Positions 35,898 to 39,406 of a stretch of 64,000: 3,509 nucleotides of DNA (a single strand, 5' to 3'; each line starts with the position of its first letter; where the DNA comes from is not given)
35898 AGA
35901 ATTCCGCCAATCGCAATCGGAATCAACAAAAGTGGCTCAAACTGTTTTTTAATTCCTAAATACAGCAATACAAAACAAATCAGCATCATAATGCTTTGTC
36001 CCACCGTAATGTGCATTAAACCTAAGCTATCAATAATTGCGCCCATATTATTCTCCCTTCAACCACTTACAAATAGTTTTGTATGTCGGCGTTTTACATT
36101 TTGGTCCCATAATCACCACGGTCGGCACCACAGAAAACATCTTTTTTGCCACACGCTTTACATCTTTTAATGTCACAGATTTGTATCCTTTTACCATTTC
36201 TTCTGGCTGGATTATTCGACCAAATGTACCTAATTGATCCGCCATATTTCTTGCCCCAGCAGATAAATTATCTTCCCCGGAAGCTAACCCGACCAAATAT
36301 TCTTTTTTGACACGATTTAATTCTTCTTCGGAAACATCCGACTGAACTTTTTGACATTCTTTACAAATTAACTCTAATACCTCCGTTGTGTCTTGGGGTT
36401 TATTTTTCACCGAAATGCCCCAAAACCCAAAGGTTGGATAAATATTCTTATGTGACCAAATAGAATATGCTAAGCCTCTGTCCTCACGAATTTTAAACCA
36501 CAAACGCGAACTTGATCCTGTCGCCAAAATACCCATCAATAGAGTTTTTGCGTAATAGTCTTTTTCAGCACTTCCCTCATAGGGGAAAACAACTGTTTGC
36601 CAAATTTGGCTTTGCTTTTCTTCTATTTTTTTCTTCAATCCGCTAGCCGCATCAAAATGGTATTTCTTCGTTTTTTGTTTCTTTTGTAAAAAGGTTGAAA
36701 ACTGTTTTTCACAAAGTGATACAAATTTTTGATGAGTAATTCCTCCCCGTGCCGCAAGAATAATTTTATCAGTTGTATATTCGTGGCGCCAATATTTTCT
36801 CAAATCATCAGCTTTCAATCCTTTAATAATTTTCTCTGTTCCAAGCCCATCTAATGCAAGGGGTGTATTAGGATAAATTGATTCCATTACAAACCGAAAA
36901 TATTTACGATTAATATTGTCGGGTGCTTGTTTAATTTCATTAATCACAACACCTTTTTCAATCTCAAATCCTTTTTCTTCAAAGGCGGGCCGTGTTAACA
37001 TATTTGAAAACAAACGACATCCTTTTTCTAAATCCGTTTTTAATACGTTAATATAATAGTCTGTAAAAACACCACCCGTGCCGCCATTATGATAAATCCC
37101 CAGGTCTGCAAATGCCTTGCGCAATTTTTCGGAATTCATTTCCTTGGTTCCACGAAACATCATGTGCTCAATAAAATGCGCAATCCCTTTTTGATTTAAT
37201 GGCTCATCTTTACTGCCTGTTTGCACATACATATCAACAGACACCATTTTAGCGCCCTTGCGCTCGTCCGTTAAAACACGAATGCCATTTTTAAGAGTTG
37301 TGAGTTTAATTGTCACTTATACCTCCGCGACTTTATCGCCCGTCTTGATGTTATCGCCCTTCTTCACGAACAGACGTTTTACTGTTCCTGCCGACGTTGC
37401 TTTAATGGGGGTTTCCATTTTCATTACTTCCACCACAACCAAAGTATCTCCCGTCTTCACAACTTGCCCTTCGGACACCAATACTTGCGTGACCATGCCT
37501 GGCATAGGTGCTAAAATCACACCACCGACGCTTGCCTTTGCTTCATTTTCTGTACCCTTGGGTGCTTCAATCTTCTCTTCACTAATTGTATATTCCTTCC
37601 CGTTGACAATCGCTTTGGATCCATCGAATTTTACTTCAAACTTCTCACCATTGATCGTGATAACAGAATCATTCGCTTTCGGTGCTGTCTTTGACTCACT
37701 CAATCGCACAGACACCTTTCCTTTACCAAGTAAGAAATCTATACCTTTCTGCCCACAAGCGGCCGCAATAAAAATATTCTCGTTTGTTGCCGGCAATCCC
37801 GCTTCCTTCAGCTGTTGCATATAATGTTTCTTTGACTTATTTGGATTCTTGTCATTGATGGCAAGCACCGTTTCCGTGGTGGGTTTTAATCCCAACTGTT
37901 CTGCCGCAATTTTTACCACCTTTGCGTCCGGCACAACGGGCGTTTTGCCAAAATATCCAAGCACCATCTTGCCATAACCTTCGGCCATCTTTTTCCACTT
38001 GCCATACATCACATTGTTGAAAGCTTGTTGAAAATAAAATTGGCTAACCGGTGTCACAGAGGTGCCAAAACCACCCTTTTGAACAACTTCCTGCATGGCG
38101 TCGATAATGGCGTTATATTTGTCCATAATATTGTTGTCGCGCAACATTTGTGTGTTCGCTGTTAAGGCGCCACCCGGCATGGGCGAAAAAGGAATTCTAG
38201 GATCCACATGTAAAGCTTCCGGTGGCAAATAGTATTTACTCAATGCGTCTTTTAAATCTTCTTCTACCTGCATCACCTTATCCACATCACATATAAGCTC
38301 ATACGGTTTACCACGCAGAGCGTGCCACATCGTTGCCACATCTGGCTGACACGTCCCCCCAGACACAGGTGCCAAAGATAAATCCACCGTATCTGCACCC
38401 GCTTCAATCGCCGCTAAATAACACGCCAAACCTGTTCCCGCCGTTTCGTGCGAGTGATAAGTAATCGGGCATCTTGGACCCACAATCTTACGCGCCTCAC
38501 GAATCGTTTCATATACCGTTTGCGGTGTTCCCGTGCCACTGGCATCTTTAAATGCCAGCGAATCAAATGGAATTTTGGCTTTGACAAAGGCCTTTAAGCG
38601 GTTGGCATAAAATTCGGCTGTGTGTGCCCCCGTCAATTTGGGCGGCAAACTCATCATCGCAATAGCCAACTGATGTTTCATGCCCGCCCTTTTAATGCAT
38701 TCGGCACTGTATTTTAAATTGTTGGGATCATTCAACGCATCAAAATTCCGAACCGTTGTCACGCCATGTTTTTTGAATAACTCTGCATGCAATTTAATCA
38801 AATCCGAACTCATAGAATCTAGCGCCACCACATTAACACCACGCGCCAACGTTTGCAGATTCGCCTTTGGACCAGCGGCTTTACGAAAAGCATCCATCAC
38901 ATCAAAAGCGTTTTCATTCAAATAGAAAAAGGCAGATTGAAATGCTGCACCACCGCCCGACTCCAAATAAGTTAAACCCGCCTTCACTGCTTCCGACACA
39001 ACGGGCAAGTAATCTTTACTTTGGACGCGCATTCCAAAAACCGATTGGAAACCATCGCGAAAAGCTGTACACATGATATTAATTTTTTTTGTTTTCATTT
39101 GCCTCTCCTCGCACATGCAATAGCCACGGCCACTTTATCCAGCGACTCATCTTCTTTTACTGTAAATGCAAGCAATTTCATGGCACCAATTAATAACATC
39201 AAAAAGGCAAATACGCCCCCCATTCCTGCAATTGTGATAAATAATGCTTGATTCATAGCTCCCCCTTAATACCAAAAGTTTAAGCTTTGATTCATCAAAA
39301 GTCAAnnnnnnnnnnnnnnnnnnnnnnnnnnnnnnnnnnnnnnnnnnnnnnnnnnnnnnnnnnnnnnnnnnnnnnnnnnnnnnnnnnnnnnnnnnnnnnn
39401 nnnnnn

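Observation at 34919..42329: Oxaloacetate-node block: permease-oadG-oadA-(M16 peptidase)-oadB facing GTP-PEPCK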

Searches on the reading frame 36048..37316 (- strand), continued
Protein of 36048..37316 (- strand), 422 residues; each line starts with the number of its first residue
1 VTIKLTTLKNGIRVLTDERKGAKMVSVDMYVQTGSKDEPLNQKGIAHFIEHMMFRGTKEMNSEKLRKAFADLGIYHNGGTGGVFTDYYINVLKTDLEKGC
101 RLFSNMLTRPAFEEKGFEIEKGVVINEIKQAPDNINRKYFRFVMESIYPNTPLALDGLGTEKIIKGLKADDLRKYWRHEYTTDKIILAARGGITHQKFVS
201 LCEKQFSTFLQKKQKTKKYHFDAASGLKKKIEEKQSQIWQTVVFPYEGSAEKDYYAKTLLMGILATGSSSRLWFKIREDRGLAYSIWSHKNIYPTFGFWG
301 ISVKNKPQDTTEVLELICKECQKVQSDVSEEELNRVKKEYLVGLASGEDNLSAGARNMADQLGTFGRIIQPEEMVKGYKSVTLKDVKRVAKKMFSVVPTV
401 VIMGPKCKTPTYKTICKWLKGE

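Call 75: find_encoding_contigs(protein=P0272, flank=6000, max_places=1)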
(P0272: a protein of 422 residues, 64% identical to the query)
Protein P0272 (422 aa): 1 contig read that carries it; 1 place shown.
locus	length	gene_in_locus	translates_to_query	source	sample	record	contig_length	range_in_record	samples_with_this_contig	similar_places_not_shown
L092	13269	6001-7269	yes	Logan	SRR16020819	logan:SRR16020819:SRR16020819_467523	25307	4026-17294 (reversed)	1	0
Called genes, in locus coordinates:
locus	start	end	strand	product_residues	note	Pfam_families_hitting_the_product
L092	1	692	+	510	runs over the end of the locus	PF01936:NYN (faint)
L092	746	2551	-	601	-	PF17297:PEPCK_N, PF00821:PEPCK_GTP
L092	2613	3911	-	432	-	-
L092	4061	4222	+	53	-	-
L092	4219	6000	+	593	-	PF00682:HMGL-like, PF02436:PYC_OADA, PF25919:BSH_CusB (faint), PF25917:BSH_RND (faint), PF00364:Biotin_lipoyl, PF25984:BSH_YknX (faint)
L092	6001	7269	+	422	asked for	PF00675:Peptidase_M16, PF05193:Peptidase_M16_C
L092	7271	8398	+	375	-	PF03977:OAD_beta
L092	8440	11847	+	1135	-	-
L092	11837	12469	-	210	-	PF01351:RNase_HII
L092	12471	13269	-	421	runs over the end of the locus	PF00675:Peptidase_M16, PF05193:Peptidase_M16_C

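Call 76: find_encoding_contigs(protein=P0275, flank=6000, max_places=1)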
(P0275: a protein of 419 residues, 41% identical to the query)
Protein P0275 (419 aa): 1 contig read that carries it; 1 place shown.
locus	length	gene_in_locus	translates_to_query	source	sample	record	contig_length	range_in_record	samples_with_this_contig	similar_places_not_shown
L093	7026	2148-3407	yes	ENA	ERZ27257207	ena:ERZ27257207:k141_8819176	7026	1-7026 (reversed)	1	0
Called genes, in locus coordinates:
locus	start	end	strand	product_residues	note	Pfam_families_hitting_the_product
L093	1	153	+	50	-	?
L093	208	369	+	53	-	-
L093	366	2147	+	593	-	PF00682:HMGL-like, PF02436:PYC_OADA, PF25917:BSH_RND (faint), PF25919:BSH_CusB (faint), PF00364:Biotin_lipoyl, PF25984:BSH_YknX (faint)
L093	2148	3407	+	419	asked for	PF00675:Peptidase_M16, PF05193:Peptidase_M16_C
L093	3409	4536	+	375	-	PF03977:OAD_beta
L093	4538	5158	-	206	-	PF01351:RNase_HII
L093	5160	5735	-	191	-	PF05193:Peptidase_M16_C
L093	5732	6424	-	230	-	PF00675:Peptidase_M16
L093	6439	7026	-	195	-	?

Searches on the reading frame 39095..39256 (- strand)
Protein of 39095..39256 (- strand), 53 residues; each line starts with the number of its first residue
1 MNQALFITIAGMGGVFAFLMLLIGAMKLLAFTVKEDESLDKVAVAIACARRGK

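Call 4: search_protein_families(library=pfam, proteins=[window:39095-39256:-], max_evalue=0.01)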
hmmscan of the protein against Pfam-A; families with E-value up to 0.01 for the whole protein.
window:39095-39256:- (53 aa): 1 family
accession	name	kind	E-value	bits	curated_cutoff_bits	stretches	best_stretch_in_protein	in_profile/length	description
PF04277.18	OAD_gamma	-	4.5e-07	30.9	27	1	3-39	2-38/76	Oxaloacetate decarboxylase, gamma chain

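Call 5: search_protein_families(library=ncbifam, proteins=[window:39095-39256:-], max_evalue=0.01)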
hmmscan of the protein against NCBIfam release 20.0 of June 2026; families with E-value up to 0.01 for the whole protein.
window:39095-39256:- (53 aa): 3 families
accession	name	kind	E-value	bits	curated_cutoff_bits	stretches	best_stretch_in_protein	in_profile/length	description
NF003004.0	PRK03814.1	equivalog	0.00035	20.8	84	1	3-37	10-44/86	oxaloacetate decarboxylase subunit gamma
TIGR01195.1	oadG_fam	subfamily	0.0013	19.3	36.05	1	3-36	6-39/84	sodium pump decarboxylases, gamma subunit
NF040909.1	OadG_rel_small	subfamily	0.0013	18.7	25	1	1-30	2-31/37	OadG-related small transporter subunit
